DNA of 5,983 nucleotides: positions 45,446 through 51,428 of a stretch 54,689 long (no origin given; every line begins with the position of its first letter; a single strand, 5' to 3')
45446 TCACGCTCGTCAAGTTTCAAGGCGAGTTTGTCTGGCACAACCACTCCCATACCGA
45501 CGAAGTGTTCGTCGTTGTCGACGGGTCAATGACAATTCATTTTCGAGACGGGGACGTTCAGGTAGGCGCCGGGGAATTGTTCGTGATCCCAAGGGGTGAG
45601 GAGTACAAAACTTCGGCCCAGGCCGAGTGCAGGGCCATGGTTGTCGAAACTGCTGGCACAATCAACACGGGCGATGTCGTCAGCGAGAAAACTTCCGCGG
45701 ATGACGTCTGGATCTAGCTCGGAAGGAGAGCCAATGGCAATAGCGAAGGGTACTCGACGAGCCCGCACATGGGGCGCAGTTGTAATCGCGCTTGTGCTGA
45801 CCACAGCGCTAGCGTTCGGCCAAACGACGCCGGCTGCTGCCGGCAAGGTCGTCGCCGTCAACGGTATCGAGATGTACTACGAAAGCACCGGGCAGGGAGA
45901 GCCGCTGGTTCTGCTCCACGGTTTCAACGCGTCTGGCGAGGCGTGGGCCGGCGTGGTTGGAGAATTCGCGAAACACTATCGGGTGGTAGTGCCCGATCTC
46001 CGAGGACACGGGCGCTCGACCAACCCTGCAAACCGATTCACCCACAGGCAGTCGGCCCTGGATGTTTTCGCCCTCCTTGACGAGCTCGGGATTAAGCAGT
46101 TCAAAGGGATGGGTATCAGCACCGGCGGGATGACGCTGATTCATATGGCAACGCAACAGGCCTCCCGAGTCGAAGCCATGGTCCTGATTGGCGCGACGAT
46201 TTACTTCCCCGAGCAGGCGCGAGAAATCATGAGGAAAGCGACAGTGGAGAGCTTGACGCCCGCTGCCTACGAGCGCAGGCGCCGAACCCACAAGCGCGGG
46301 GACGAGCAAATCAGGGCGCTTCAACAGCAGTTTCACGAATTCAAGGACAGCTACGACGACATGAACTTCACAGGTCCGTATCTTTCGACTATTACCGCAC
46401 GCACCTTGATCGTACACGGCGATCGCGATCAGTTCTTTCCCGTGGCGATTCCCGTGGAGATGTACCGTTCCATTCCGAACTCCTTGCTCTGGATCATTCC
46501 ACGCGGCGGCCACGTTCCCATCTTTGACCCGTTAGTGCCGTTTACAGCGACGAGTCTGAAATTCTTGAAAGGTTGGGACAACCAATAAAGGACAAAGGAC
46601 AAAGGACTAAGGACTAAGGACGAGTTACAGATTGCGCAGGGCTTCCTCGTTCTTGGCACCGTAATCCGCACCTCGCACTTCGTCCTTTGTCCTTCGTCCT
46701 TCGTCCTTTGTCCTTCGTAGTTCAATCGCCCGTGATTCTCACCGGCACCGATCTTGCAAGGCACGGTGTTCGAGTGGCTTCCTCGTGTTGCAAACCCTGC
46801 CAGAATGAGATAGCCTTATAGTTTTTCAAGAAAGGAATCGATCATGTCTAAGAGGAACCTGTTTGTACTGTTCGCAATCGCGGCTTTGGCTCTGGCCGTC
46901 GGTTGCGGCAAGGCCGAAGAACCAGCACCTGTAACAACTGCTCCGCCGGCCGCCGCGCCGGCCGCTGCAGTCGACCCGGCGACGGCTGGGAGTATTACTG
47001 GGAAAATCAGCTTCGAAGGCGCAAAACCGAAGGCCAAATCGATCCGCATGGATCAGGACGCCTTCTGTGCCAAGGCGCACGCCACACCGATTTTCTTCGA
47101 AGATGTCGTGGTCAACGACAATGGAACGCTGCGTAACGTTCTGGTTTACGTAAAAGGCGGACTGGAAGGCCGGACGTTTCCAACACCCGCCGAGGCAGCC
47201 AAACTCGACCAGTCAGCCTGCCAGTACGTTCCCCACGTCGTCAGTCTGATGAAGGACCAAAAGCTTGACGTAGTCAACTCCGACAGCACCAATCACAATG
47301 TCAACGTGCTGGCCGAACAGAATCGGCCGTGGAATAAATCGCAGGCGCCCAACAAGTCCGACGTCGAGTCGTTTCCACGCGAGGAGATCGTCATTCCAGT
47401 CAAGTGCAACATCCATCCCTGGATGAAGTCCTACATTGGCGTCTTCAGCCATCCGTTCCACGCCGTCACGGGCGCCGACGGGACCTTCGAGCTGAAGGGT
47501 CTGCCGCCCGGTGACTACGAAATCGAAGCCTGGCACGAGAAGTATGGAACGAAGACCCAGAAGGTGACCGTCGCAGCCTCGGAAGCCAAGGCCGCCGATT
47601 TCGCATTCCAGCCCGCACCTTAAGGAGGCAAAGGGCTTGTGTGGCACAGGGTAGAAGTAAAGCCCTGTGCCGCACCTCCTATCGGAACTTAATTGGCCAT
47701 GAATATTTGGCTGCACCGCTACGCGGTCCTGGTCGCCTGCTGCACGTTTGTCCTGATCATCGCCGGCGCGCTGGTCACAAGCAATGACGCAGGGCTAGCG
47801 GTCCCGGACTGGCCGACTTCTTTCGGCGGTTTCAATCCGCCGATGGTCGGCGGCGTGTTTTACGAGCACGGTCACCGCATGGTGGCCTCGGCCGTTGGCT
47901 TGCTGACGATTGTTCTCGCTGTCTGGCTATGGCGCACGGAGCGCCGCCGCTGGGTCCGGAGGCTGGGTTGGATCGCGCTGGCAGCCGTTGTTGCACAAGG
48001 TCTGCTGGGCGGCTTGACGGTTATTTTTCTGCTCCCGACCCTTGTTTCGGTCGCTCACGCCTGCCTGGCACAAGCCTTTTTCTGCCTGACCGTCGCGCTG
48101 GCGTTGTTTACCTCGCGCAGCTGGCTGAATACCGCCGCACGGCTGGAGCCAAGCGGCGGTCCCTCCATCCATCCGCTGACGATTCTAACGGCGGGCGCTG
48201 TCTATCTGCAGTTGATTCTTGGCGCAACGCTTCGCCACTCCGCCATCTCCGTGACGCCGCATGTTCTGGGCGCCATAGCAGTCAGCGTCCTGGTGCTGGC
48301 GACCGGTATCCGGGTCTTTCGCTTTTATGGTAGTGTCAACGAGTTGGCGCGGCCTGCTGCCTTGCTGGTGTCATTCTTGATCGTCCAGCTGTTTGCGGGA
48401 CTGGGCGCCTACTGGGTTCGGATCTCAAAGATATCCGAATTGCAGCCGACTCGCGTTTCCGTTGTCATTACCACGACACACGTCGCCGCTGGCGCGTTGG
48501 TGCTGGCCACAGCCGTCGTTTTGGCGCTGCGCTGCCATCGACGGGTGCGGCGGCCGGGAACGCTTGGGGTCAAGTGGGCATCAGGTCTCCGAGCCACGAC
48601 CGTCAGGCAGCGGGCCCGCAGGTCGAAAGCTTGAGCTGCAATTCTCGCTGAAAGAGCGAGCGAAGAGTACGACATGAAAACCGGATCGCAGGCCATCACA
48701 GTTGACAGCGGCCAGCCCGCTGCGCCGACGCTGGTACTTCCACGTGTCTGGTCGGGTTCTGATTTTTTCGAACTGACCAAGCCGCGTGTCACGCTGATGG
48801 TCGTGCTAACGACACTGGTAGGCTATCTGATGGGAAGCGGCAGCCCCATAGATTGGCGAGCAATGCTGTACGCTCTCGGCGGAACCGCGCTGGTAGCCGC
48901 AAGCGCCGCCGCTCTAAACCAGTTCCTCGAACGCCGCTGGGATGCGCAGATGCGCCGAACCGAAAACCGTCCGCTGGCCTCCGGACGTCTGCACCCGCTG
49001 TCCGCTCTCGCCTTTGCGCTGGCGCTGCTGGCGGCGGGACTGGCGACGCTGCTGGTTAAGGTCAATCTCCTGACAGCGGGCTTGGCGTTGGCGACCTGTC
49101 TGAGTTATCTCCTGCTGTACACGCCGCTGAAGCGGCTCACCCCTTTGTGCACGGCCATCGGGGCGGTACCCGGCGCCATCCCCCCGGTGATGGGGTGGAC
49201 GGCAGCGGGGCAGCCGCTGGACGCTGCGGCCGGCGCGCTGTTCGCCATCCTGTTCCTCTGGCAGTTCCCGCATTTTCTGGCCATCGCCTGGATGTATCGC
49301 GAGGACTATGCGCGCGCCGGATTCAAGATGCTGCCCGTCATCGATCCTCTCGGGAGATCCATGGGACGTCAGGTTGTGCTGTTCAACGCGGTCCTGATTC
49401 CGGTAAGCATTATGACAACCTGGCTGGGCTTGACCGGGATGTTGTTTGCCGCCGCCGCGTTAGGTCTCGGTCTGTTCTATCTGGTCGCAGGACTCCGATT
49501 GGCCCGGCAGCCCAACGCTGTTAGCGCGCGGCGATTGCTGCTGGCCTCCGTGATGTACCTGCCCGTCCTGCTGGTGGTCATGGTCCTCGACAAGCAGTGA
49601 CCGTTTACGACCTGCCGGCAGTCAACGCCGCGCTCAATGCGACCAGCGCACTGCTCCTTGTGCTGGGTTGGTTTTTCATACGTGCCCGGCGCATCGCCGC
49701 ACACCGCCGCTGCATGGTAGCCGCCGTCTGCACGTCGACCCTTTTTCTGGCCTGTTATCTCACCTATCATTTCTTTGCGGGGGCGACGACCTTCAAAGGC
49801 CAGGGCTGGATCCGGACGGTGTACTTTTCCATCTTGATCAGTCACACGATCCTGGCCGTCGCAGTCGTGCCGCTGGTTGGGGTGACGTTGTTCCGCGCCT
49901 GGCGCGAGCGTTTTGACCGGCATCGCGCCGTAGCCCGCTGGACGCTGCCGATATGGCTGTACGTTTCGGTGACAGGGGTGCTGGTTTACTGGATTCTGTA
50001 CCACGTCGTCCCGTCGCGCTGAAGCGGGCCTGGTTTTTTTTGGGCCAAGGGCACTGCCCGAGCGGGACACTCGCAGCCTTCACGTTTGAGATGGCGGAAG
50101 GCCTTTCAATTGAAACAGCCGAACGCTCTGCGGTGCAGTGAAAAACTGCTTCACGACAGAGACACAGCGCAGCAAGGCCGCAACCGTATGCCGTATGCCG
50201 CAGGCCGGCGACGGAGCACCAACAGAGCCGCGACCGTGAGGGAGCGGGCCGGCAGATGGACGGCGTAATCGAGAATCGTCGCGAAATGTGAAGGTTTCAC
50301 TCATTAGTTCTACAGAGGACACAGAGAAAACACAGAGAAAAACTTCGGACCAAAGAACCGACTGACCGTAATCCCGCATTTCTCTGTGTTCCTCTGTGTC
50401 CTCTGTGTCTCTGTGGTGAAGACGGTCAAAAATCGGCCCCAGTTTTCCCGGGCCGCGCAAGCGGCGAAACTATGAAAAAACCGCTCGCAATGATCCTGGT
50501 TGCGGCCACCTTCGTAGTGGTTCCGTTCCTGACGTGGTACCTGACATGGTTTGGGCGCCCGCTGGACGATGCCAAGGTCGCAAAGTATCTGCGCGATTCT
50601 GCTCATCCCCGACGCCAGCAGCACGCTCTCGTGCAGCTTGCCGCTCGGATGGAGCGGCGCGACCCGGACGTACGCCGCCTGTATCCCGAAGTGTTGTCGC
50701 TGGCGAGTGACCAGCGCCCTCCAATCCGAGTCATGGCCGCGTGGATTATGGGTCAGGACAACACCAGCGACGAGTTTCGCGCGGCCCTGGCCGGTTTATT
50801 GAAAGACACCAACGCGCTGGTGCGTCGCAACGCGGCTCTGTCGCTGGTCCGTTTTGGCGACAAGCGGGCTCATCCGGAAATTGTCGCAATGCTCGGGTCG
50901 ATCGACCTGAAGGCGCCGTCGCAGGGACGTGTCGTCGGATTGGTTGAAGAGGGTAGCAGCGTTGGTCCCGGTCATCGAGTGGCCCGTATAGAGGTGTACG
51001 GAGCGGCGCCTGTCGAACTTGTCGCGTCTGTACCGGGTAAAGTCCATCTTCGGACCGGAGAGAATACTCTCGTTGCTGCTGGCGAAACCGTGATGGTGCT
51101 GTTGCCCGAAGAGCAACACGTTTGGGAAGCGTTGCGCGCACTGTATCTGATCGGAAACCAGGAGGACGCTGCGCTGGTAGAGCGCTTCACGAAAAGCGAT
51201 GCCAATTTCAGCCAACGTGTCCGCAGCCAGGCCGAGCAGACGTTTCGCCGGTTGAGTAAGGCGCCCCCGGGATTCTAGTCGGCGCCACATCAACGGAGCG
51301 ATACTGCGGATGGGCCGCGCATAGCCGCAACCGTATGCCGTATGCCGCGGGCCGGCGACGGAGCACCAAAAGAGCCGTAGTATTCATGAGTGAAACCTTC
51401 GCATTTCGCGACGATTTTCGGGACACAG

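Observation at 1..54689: Intergenic space is saturated with hairpin-forming tandem heptanucleotide arrays (STRR/REPIN-like mosaic elements)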

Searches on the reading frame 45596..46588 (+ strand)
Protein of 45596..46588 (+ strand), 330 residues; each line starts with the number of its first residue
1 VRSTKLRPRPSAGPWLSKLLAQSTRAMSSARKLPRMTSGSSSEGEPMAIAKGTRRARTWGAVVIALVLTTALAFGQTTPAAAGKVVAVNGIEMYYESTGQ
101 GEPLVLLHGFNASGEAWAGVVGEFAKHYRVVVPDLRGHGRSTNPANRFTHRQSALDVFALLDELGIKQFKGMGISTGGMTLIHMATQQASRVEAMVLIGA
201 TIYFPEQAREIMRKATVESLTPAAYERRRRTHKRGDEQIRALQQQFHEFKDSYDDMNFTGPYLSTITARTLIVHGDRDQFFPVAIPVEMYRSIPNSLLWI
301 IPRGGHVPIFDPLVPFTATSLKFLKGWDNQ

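Call 46: search_protein_families(library=pfam, proteins=[window:45596-46588:+])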
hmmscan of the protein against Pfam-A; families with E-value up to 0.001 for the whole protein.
window:45596-46588:+ (330 aa): 3 families
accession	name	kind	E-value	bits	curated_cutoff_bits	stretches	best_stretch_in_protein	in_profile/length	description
PF00561.26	Abhydrolase_1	-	8.3e-28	98.1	25.8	2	103-248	2-152/245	alpha/beta hydrolase fold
PF12697.13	Abhydrolase_6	-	1.2e-18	69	26.3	1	104-312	1-211/217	Alpha/beta hydrolase family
PF12146.15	Hydrolase_4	-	1.9e-13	50.7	27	1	104-311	7-237/239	Serine aminopeptidase, S33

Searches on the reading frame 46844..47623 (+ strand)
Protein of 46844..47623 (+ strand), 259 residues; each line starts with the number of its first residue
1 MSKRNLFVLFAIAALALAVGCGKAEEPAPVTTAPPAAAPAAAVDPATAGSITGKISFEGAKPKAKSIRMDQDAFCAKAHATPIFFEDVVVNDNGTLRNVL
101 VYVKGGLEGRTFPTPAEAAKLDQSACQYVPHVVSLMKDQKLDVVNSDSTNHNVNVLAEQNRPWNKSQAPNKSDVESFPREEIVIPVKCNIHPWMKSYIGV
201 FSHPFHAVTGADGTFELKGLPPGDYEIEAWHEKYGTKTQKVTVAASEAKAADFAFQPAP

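Call 46: search_protein_families(library=pfam, proteins=[window:46844-47623:+])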
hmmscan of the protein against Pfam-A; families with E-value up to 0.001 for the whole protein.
window:46844-47623:+ (259 aa): 2 families
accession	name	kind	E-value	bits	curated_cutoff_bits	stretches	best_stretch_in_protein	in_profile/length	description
PF13620.12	CarboxypepD_reg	-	3.1e-10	40.7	32.3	1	206-255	31-81/82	Carboxypeptidase regulatory-like domain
PF13715.12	CarbopepD_reg_2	-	1.5e-07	31.8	32.2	1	203-253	24-74/88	CarboxypepD_reg-like domain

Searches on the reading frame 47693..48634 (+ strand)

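Call 46: search_protein_families(library=pfam, proteins=[window:47693-48634:+])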
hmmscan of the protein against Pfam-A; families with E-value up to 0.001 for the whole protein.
window:47693-48634:+ (313 aa): 1 family
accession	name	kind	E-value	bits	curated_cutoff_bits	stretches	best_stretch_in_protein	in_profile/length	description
PF02628.20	COX15-CtaA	-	6e-23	81.8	29.9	2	56-183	76-207/322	Cytochrome oxidase assembly protein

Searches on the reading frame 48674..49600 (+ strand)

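Call 46: search_protein_families(library=pfam, proteins=[window:48674-49600:+])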
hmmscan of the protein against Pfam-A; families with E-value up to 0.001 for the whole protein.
window:48674-49600:+ (308 aa): 1 family
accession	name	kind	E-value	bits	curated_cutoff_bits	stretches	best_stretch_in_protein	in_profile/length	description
PF01040.23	UbiA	-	1.8e-57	194.9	34.2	1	43-289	1-244/250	UbiA prenyltransferase family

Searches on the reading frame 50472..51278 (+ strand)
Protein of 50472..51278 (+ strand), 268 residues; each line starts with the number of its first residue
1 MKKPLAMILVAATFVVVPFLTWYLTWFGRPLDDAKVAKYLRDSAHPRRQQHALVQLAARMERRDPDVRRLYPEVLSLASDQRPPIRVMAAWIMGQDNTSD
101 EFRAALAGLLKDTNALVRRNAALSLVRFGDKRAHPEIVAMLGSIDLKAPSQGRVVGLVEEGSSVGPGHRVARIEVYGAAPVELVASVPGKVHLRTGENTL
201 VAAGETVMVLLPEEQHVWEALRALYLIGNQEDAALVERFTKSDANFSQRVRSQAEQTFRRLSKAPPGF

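Call 46: search_protein_families(library=pfam, proteins=[window:50472-51278:+])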
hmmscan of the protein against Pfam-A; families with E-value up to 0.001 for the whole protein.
window:50472-51278:+ (268 aa): 3 families
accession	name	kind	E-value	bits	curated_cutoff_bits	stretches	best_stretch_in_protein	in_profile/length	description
PF13646.12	HEAT_2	-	2e-12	47.7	27.7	1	73-142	3-72/88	HEAT repeats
PF02985.28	HEAT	-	4e-07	30.1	23.5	0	105-129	4-28/31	HEAT repeat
PF03130.22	HEAT_PBS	-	0.00035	21.3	20.9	0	117-141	1-25/27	PBS lyase HEAT-like repeat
